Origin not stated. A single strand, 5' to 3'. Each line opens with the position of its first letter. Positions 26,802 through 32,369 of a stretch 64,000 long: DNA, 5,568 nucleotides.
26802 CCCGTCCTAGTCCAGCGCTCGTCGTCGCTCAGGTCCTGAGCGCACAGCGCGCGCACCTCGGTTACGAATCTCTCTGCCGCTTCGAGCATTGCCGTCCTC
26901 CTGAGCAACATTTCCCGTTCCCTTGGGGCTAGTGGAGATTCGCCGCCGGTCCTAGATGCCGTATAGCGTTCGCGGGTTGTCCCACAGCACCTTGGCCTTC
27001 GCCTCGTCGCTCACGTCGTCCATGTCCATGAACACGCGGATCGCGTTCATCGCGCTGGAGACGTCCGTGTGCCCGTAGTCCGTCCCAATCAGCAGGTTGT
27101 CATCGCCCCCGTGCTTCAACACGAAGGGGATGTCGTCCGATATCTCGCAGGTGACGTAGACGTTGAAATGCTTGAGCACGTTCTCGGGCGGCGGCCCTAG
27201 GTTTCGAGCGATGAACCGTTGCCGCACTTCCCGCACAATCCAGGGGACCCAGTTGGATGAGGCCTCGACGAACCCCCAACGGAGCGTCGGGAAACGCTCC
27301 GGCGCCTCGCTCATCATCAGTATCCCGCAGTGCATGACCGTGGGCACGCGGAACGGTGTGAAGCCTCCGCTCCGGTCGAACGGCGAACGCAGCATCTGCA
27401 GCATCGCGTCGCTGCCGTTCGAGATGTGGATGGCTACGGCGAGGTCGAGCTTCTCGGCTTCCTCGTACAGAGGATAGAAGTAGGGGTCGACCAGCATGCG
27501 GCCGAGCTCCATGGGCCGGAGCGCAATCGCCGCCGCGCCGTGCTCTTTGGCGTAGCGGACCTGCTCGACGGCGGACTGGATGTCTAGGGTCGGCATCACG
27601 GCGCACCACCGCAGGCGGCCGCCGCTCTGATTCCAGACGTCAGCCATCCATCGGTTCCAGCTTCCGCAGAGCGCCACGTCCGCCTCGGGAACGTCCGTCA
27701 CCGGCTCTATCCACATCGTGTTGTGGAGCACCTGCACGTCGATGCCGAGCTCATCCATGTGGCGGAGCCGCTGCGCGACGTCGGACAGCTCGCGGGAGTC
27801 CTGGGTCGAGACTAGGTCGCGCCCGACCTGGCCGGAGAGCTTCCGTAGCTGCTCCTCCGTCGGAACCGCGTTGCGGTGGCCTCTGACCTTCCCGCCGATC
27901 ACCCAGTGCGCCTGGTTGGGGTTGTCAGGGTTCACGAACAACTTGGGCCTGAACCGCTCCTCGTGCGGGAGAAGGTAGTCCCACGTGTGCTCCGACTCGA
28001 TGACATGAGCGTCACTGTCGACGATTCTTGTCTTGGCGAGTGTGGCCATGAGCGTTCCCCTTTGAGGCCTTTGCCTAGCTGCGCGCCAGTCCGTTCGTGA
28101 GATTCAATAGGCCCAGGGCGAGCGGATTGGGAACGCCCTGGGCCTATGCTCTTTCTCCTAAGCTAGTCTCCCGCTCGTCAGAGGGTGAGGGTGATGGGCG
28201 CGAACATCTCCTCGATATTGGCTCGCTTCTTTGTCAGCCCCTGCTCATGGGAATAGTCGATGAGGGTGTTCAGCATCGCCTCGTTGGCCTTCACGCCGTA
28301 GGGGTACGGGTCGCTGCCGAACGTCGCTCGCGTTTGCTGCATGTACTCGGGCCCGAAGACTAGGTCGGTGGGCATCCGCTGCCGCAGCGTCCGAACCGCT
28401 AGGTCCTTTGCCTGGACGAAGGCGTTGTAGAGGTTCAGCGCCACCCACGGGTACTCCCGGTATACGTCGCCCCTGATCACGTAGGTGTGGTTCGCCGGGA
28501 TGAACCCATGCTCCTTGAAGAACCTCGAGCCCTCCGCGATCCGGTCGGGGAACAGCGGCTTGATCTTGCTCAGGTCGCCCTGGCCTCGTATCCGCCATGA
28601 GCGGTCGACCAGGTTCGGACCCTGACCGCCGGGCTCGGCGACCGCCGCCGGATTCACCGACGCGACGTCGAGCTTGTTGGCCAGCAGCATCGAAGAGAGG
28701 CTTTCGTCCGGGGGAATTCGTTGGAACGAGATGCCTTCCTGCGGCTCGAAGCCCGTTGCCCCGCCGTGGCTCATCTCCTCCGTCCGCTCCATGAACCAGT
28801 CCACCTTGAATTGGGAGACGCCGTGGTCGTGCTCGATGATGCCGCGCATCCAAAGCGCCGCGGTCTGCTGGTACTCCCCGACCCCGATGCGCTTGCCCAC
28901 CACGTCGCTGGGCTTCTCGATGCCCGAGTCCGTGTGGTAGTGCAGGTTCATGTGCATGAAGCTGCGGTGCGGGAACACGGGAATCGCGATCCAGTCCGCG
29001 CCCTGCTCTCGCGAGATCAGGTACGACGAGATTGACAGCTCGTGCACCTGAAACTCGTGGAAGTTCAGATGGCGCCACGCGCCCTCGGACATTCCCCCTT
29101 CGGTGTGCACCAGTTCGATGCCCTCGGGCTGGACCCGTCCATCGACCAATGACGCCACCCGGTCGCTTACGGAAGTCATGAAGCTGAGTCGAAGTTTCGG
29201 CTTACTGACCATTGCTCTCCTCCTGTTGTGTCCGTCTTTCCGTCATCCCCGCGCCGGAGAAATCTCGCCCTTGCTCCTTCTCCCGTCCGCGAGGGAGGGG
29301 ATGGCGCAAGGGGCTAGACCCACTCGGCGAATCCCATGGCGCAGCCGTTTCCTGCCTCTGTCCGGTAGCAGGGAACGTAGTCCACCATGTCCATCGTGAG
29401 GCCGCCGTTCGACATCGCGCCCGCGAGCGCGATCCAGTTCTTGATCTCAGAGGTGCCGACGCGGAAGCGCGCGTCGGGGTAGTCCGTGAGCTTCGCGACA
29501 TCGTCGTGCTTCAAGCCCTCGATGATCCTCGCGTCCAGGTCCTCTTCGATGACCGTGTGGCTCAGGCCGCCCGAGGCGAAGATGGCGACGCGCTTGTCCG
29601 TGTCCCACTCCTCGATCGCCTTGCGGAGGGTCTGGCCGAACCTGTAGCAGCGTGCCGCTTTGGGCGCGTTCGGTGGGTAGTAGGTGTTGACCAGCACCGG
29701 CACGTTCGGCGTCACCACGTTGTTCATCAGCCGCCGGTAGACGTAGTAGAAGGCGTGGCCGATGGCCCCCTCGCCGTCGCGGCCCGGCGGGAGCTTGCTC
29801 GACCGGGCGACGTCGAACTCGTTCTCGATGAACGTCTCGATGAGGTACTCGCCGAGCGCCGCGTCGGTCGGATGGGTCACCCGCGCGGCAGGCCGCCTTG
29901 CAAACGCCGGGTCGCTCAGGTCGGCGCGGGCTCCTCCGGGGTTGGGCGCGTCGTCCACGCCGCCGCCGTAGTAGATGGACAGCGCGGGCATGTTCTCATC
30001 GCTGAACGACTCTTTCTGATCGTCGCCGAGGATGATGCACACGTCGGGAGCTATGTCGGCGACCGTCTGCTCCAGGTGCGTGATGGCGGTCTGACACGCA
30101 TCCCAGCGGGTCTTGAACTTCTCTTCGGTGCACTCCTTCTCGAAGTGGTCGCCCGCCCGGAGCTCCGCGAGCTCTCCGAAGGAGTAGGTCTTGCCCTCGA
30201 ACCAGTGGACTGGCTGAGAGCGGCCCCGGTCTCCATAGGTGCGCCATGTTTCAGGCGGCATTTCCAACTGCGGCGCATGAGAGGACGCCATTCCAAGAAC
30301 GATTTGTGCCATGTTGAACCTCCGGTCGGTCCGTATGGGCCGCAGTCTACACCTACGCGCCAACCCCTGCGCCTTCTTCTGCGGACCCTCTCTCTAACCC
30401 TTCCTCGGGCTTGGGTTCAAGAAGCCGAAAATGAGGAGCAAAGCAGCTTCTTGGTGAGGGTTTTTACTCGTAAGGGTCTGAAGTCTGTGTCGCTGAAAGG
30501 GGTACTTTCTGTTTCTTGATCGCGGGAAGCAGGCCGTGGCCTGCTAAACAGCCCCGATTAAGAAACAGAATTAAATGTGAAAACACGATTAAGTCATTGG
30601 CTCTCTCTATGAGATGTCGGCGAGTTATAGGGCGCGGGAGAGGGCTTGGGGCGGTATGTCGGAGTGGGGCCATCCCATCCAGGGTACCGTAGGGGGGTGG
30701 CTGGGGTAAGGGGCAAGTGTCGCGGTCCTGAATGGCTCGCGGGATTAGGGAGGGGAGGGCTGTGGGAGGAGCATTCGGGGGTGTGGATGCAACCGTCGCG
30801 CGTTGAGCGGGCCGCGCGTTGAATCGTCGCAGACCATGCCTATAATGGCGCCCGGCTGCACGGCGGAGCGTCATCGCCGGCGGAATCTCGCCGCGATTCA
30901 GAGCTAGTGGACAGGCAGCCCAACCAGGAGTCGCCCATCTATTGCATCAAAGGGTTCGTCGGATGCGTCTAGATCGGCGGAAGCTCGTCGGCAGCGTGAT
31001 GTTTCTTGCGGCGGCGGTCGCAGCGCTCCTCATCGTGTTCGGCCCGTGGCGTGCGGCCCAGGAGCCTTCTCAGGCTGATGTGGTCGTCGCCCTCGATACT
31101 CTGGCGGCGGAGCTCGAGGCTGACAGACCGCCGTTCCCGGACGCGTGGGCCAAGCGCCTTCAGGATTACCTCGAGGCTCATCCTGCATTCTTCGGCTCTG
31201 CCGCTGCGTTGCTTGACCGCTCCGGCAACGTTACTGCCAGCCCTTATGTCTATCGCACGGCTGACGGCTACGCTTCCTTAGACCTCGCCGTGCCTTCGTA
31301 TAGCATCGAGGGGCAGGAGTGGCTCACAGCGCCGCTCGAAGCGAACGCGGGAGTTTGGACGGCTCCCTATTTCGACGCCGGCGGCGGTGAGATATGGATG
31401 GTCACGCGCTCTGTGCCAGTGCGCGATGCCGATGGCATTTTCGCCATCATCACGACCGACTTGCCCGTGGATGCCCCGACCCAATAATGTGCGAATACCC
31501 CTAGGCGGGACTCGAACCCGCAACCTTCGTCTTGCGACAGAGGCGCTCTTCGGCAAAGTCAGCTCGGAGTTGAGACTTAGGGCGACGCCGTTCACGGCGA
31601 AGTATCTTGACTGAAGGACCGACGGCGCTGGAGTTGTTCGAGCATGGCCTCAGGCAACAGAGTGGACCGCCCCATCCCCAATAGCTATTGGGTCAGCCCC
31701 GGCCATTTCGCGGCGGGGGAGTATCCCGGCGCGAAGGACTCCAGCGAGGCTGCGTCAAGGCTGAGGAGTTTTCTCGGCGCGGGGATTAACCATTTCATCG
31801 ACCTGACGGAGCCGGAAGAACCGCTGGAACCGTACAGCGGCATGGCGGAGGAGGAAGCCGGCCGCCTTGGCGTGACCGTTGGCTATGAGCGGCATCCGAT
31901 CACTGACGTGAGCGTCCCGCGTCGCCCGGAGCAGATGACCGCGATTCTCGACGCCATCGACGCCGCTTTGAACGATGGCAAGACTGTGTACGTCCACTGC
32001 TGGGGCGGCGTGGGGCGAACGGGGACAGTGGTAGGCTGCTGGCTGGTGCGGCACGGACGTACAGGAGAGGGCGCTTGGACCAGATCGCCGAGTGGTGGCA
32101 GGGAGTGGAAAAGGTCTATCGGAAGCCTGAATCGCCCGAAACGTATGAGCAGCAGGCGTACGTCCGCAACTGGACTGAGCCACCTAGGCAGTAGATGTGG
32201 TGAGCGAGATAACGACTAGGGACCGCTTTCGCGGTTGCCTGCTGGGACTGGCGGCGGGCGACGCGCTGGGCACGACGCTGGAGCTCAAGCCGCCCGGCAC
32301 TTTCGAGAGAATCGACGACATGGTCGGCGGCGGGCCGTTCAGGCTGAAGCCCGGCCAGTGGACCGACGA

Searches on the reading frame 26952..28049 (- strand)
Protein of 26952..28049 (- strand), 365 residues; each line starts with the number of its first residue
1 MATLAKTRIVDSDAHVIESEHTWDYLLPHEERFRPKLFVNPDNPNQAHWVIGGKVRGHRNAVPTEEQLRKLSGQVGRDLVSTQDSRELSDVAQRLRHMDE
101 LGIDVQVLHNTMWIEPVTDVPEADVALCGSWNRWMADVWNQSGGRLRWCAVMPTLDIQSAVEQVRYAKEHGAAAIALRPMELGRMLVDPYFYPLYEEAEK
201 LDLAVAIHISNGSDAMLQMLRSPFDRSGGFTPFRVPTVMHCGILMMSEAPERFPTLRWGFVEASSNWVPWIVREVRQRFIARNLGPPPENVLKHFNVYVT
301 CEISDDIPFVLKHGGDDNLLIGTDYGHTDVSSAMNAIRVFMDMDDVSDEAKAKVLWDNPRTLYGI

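Call 42: search_protein_families(library=pfam, proteins=[window:26952-28049:-], max_evalue=0.00001)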
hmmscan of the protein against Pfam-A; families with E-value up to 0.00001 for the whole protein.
window:26952-28049:- (365 aa): 1 family
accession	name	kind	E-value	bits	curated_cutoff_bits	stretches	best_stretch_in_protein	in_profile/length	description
PF04909.20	Amidohydro_2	-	2.7e-21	77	26.4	1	58-365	11-289/289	Amidohydrolase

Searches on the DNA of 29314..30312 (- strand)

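Call 49: search_rna_families(source=L116, start=2450, end=3050, threshold=evalue, max_evalue=10)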
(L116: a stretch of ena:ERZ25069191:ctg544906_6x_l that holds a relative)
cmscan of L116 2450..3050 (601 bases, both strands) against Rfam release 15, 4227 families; matches with E-value up to 10: 2.
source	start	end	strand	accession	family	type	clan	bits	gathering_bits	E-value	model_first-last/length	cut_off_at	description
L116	2899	2995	+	RF02151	MIMT1_1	Gene; lncRNA;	-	14.1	45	3.9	1-88/88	no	MER1 repeat containing imprinted transcript 1 conserved region 1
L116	2884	2931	-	RF01903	mir-500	Gene; miRNA;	-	13.6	78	4.9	1-84/84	no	mir-500 microRNA precursor family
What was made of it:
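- On Known RNA family (Rfam): Nothing relevant appears at E<=10 on the element (call 49).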

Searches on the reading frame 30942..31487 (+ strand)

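Call 10: search_protein_families(library=pfam, proteins=[window:30942-31487:+])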
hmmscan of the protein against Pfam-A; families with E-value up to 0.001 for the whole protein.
window:30942-31487:+ (181 aa): 1 family
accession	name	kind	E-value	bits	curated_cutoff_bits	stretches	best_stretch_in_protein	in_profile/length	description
PF22673.2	MCP-like_PDC_1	-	1.9e-20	73.8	27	1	72-177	4-109/113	Methyl-accepting chemotaxis protein-like, first PDC sensor domain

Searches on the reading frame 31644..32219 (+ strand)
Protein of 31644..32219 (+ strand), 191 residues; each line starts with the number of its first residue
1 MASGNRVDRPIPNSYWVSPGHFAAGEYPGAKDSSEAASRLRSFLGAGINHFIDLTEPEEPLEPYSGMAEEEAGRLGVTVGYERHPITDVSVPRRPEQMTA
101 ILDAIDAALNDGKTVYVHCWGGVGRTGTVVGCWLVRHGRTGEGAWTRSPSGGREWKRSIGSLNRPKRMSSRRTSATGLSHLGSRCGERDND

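Call 42: search_protein_families(library=pfam, proteins=[window:31644-32219:+], max_evalue=0.00001)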
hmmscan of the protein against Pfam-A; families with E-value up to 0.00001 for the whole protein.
window:31644-32219:+ (191 aa): 4 families
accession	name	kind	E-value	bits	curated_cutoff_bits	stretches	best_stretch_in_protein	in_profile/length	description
PF22784.1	PTP-SAK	-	1.5e-16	61.2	27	1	14-144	4-119/153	Swiss Army Knife protein, DSP-PTPase phosphatase domain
PF22785.1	Tc-R-P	-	1.6e-16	61.2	27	1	36-138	12-105/106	Polymorphic toxin system, DSP-PTPase phosphatase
PF00782.25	DSPc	-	5.9e-08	33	33.5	1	97-137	58-98/133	Dual specificity phosphatase, catalytic domain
PF22741.1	PTP-NADK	-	1.7e-07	31.2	27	1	47-140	48-137/163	DSP-PTPase phosphatase fused to NAD+ Kinase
